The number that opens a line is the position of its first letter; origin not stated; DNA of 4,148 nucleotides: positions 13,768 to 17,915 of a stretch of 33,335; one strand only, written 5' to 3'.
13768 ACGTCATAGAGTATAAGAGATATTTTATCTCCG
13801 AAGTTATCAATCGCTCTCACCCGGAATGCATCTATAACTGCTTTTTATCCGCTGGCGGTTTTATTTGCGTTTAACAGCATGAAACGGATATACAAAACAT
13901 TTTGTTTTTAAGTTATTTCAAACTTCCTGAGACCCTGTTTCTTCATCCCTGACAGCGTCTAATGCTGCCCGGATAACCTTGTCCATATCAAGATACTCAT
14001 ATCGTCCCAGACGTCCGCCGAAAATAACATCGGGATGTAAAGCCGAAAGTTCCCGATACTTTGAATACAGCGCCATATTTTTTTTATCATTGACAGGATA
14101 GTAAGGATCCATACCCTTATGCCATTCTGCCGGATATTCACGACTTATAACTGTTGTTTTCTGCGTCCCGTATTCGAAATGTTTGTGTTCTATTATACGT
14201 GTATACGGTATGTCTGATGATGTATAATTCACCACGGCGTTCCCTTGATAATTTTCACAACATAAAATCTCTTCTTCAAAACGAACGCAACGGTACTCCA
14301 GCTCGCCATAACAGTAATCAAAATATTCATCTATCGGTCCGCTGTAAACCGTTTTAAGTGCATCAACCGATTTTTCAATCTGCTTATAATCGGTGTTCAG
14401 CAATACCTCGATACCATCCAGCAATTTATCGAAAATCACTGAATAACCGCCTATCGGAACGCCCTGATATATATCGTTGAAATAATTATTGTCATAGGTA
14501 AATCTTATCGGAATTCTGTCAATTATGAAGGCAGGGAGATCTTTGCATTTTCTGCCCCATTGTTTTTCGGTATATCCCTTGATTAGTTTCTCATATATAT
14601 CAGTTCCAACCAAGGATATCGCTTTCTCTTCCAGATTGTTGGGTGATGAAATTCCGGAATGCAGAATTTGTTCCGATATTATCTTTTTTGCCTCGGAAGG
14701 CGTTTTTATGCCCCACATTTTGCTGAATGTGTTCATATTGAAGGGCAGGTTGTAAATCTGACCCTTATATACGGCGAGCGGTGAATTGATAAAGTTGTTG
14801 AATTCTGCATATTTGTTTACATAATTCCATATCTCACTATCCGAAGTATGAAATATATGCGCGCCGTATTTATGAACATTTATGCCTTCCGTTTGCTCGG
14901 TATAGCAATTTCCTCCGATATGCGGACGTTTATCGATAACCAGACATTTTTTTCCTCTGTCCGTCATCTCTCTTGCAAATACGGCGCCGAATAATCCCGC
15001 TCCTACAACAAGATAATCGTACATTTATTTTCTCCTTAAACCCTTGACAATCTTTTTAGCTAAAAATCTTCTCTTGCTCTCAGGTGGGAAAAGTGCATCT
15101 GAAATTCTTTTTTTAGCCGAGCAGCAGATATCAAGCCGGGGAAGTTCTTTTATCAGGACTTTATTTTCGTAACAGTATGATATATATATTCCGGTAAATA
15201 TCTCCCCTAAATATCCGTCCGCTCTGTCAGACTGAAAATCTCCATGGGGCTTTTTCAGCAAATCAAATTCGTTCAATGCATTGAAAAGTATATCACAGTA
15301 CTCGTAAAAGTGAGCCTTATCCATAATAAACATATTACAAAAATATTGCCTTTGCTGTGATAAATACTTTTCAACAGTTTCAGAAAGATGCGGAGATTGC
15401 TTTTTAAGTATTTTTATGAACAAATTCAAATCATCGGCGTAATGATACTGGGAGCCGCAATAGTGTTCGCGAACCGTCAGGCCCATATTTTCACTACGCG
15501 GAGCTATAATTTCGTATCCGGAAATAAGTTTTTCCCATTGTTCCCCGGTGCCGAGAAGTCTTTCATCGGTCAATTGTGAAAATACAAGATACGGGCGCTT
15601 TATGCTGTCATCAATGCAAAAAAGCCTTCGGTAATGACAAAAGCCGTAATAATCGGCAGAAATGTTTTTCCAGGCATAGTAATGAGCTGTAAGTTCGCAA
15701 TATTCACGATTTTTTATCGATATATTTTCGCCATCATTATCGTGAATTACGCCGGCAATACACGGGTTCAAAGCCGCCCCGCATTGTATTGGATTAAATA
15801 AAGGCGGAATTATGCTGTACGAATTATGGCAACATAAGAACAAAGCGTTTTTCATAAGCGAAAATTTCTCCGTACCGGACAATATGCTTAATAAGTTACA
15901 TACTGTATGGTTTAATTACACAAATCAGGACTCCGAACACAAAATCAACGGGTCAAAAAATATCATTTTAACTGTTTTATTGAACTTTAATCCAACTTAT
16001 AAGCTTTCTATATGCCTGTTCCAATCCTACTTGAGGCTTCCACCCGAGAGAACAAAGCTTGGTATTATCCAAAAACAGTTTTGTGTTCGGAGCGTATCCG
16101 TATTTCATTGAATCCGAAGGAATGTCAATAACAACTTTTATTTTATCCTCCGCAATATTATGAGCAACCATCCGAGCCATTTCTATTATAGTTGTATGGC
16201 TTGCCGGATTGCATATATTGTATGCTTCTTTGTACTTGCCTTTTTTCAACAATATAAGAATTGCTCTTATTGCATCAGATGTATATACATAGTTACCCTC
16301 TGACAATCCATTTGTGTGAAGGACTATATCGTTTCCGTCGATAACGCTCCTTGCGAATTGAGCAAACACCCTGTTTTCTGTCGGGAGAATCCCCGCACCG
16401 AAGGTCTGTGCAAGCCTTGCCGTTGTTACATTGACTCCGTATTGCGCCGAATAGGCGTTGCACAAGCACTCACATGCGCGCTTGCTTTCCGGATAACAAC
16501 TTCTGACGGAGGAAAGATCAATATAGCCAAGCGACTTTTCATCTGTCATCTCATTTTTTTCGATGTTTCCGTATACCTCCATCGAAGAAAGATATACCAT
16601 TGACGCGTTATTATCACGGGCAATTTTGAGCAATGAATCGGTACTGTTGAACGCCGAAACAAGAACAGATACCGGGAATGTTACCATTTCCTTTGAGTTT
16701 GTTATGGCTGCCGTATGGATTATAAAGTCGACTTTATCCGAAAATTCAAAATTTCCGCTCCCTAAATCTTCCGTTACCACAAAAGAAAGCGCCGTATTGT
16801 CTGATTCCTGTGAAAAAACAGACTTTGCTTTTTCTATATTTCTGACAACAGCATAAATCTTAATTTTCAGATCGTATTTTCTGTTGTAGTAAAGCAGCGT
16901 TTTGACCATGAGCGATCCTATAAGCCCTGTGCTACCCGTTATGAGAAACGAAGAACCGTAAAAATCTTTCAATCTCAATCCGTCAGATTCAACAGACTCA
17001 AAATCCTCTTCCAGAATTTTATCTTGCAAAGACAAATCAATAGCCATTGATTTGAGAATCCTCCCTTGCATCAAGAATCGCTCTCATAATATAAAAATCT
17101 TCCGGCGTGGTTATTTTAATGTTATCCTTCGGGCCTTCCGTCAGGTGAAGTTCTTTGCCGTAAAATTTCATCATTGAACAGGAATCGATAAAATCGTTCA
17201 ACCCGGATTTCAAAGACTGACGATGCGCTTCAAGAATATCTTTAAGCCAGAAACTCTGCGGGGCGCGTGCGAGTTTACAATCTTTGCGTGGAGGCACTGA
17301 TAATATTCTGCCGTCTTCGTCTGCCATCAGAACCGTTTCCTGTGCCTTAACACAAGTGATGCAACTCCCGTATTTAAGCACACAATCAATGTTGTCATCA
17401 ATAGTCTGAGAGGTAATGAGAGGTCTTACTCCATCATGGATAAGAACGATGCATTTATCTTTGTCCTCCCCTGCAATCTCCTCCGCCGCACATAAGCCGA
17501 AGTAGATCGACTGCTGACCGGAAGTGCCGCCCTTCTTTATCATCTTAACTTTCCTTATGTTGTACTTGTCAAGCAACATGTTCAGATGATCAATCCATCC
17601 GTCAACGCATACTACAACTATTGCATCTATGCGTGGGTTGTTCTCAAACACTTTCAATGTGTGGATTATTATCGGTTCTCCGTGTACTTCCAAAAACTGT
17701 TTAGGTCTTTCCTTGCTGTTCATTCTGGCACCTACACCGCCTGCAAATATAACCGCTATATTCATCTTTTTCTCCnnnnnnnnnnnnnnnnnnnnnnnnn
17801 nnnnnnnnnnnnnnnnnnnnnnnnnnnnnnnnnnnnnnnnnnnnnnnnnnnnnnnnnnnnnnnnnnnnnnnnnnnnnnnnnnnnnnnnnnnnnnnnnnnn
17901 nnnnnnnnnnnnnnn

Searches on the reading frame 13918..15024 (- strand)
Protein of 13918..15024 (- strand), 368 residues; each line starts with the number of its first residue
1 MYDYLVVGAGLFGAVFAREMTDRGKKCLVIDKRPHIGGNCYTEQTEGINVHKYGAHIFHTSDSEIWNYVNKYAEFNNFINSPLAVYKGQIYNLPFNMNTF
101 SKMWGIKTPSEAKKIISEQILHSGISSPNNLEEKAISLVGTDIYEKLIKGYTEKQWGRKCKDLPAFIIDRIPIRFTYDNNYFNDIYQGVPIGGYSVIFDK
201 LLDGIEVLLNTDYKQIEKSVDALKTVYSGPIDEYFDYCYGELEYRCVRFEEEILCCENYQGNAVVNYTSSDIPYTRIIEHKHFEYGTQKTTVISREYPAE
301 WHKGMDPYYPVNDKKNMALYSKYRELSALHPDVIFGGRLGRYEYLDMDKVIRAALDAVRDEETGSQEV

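Call 7: search_protein_families(library=pfam, proteins=[window:13918-15024:-])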
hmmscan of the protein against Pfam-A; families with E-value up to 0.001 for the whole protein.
window:13918-15024:- (368 aa): 5 families
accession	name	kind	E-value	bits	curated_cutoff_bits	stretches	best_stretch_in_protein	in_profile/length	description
PF03275.19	GLF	-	1e-79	267.4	26.3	1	146-344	1-203/203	UDP-galactopyranose mutase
PF13450.12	NAD_binding_8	-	7.4e-22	77.8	21.9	1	6-71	1-67/68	NAD(P)-binding Rossmann-like domain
PF01593.30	Amino_oxidase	-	5e-08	33.1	19.8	1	16-73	6-62/443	Flavin containing amine oxidoreductase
PF00070.33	Pyr_redox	-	7.5e-05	23.6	22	0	5-37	3-35/82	Pyridine nucleotide-disulphide oxidoreductase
PF01266.30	DAO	-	0.00039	20.5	27.9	1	3-38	1-37/353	FAD dependent oxidoreductase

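Call 62: find_related_loci(query=window:13918-15024:-, collection=metagenome_contigs, flank=10000)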
Query window:13918-15024:- (368 aa) in metagenome_contigs; peptide patterns used: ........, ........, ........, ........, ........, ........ (x = any residue, [..] = any of these).
600 stretches matched a pattern (row limit reached: there are more); 600 encode a relative of the query (tblastn E <= 1e-3); the best 80 are kept; 80 distinct loci.
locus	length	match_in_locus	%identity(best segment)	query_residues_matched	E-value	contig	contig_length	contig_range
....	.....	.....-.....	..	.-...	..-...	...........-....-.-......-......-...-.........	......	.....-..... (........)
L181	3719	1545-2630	68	1-360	1e-180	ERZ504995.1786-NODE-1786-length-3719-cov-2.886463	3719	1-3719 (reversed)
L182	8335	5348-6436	69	2-362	1e-172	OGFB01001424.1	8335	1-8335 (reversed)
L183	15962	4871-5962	69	2-363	6e-172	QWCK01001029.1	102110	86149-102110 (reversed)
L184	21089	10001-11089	68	2-362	1e-171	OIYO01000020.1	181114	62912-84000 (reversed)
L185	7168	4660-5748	70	1-361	3e-172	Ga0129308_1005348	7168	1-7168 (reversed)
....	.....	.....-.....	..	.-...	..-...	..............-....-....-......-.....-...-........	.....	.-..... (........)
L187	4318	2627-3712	67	2-361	3e-176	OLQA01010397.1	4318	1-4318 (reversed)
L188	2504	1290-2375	67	2-361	0e+0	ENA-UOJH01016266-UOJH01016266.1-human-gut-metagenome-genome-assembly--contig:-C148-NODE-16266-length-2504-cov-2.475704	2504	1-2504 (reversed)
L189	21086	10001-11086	67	2-361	2e-169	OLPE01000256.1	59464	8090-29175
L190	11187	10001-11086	66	2-361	2e-169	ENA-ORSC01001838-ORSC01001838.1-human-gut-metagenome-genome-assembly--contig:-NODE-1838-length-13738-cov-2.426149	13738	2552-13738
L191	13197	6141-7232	66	2-363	3e-169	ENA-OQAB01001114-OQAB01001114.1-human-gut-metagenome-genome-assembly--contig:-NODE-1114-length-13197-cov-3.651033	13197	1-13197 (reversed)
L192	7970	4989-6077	65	1-361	2e-169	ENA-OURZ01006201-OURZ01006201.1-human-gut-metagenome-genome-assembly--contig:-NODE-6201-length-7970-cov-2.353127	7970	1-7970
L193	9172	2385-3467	68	2-360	8e-169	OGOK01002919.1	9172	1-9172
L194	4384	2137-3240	65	2-367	1e-173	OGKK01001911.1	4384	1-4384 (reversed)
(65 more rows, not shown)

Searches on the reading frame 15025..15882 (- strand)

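Call 7: search_protein_families(library=pfam, proteins=[window:15025-15882:-])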
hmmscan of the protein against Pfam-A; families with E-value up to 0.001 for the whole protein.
window:15025-15882:- (285 aa): 1 family
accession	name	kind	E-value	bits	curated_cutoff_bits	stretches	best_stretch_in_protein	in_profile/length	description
PF14393.11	DUF4422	-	2.3e-55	188.3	25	1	15-235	3-217/220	Domain of unknown function (DUF4422)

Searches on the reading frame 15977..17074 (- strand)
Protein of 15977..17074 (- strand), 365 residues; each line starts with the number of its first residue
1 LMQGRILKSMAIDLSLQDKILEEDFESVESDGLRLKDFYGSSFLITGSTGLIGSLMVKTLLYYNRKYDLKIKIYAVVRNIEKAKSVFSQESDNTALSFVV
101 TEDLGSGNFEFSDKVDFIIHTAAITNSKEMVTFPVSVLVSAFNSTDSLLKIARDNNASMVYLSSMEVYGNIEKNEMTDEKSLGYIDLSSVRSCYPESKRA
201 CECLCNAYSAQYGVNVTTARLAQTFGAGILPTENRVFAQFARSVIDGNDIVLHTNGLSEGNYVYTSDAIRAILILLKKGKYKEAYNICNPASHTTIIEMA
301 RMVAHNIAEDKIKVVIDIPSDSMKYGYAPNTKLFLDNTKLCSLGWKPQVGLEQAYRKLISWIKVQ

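Call 7: search_protein_families(library=pfam, proteins=[window:15977-17074:-])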
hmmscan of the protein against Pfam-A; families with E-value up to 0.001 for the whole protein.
window:15977-17074:- (365 aa): 5 families
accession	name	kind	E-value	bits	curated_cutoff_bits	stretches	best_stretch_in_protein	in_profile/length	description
PF01370.27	Epimerase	-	1.3e-32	113.6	20.9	1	44-288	2-240/240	NAD dependent epimerase/dehydratase family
PF16363.11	GDP_Man_Dehyd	-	1.9e-21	77.3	27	1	44-357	1-331/332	GDP-mannose 4,6 dehydratase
PF01073.25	3Beta_HSD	-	1.8e-11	44.1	22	1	44-204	1-156/280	3-beta hydroxysteroid dehydrogenase/isomerase family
PF07993.18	NAD_binding_4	-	8.1e-11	42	20.1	1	45-225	1-208/258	Male sterility protein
PF02719.21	Polysacc_synt_2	-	0.00064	19.4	20.2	0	44-163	2-127/293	Polysaccharide biosynthesis protein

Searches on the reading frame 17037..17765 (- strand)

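Call 7: search_protein_families(library=pfam, proteins=[window:17037-17765:-])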
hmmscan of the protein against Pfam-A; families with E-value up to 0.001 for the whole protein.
window:17037-17765:- (242 aa): 3 families
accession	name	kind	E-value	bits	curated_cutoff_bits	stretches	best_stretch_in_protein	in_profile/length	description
PF01128.25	IspD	-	4.3e-42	144.8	27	1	3-232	2-220/221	2-C-methyl-D-erythritol 4-phosphate cytidylyltransferase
PF12804.13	NTP_transf_3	-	5.2e-11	43.4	27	1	4-145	1-127/160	MobA-like NTP transferase domain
PF00483.29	NTP_transferase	-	0.00012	22.2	21.2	1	4-111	2-110/245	Nucleotidyl transferase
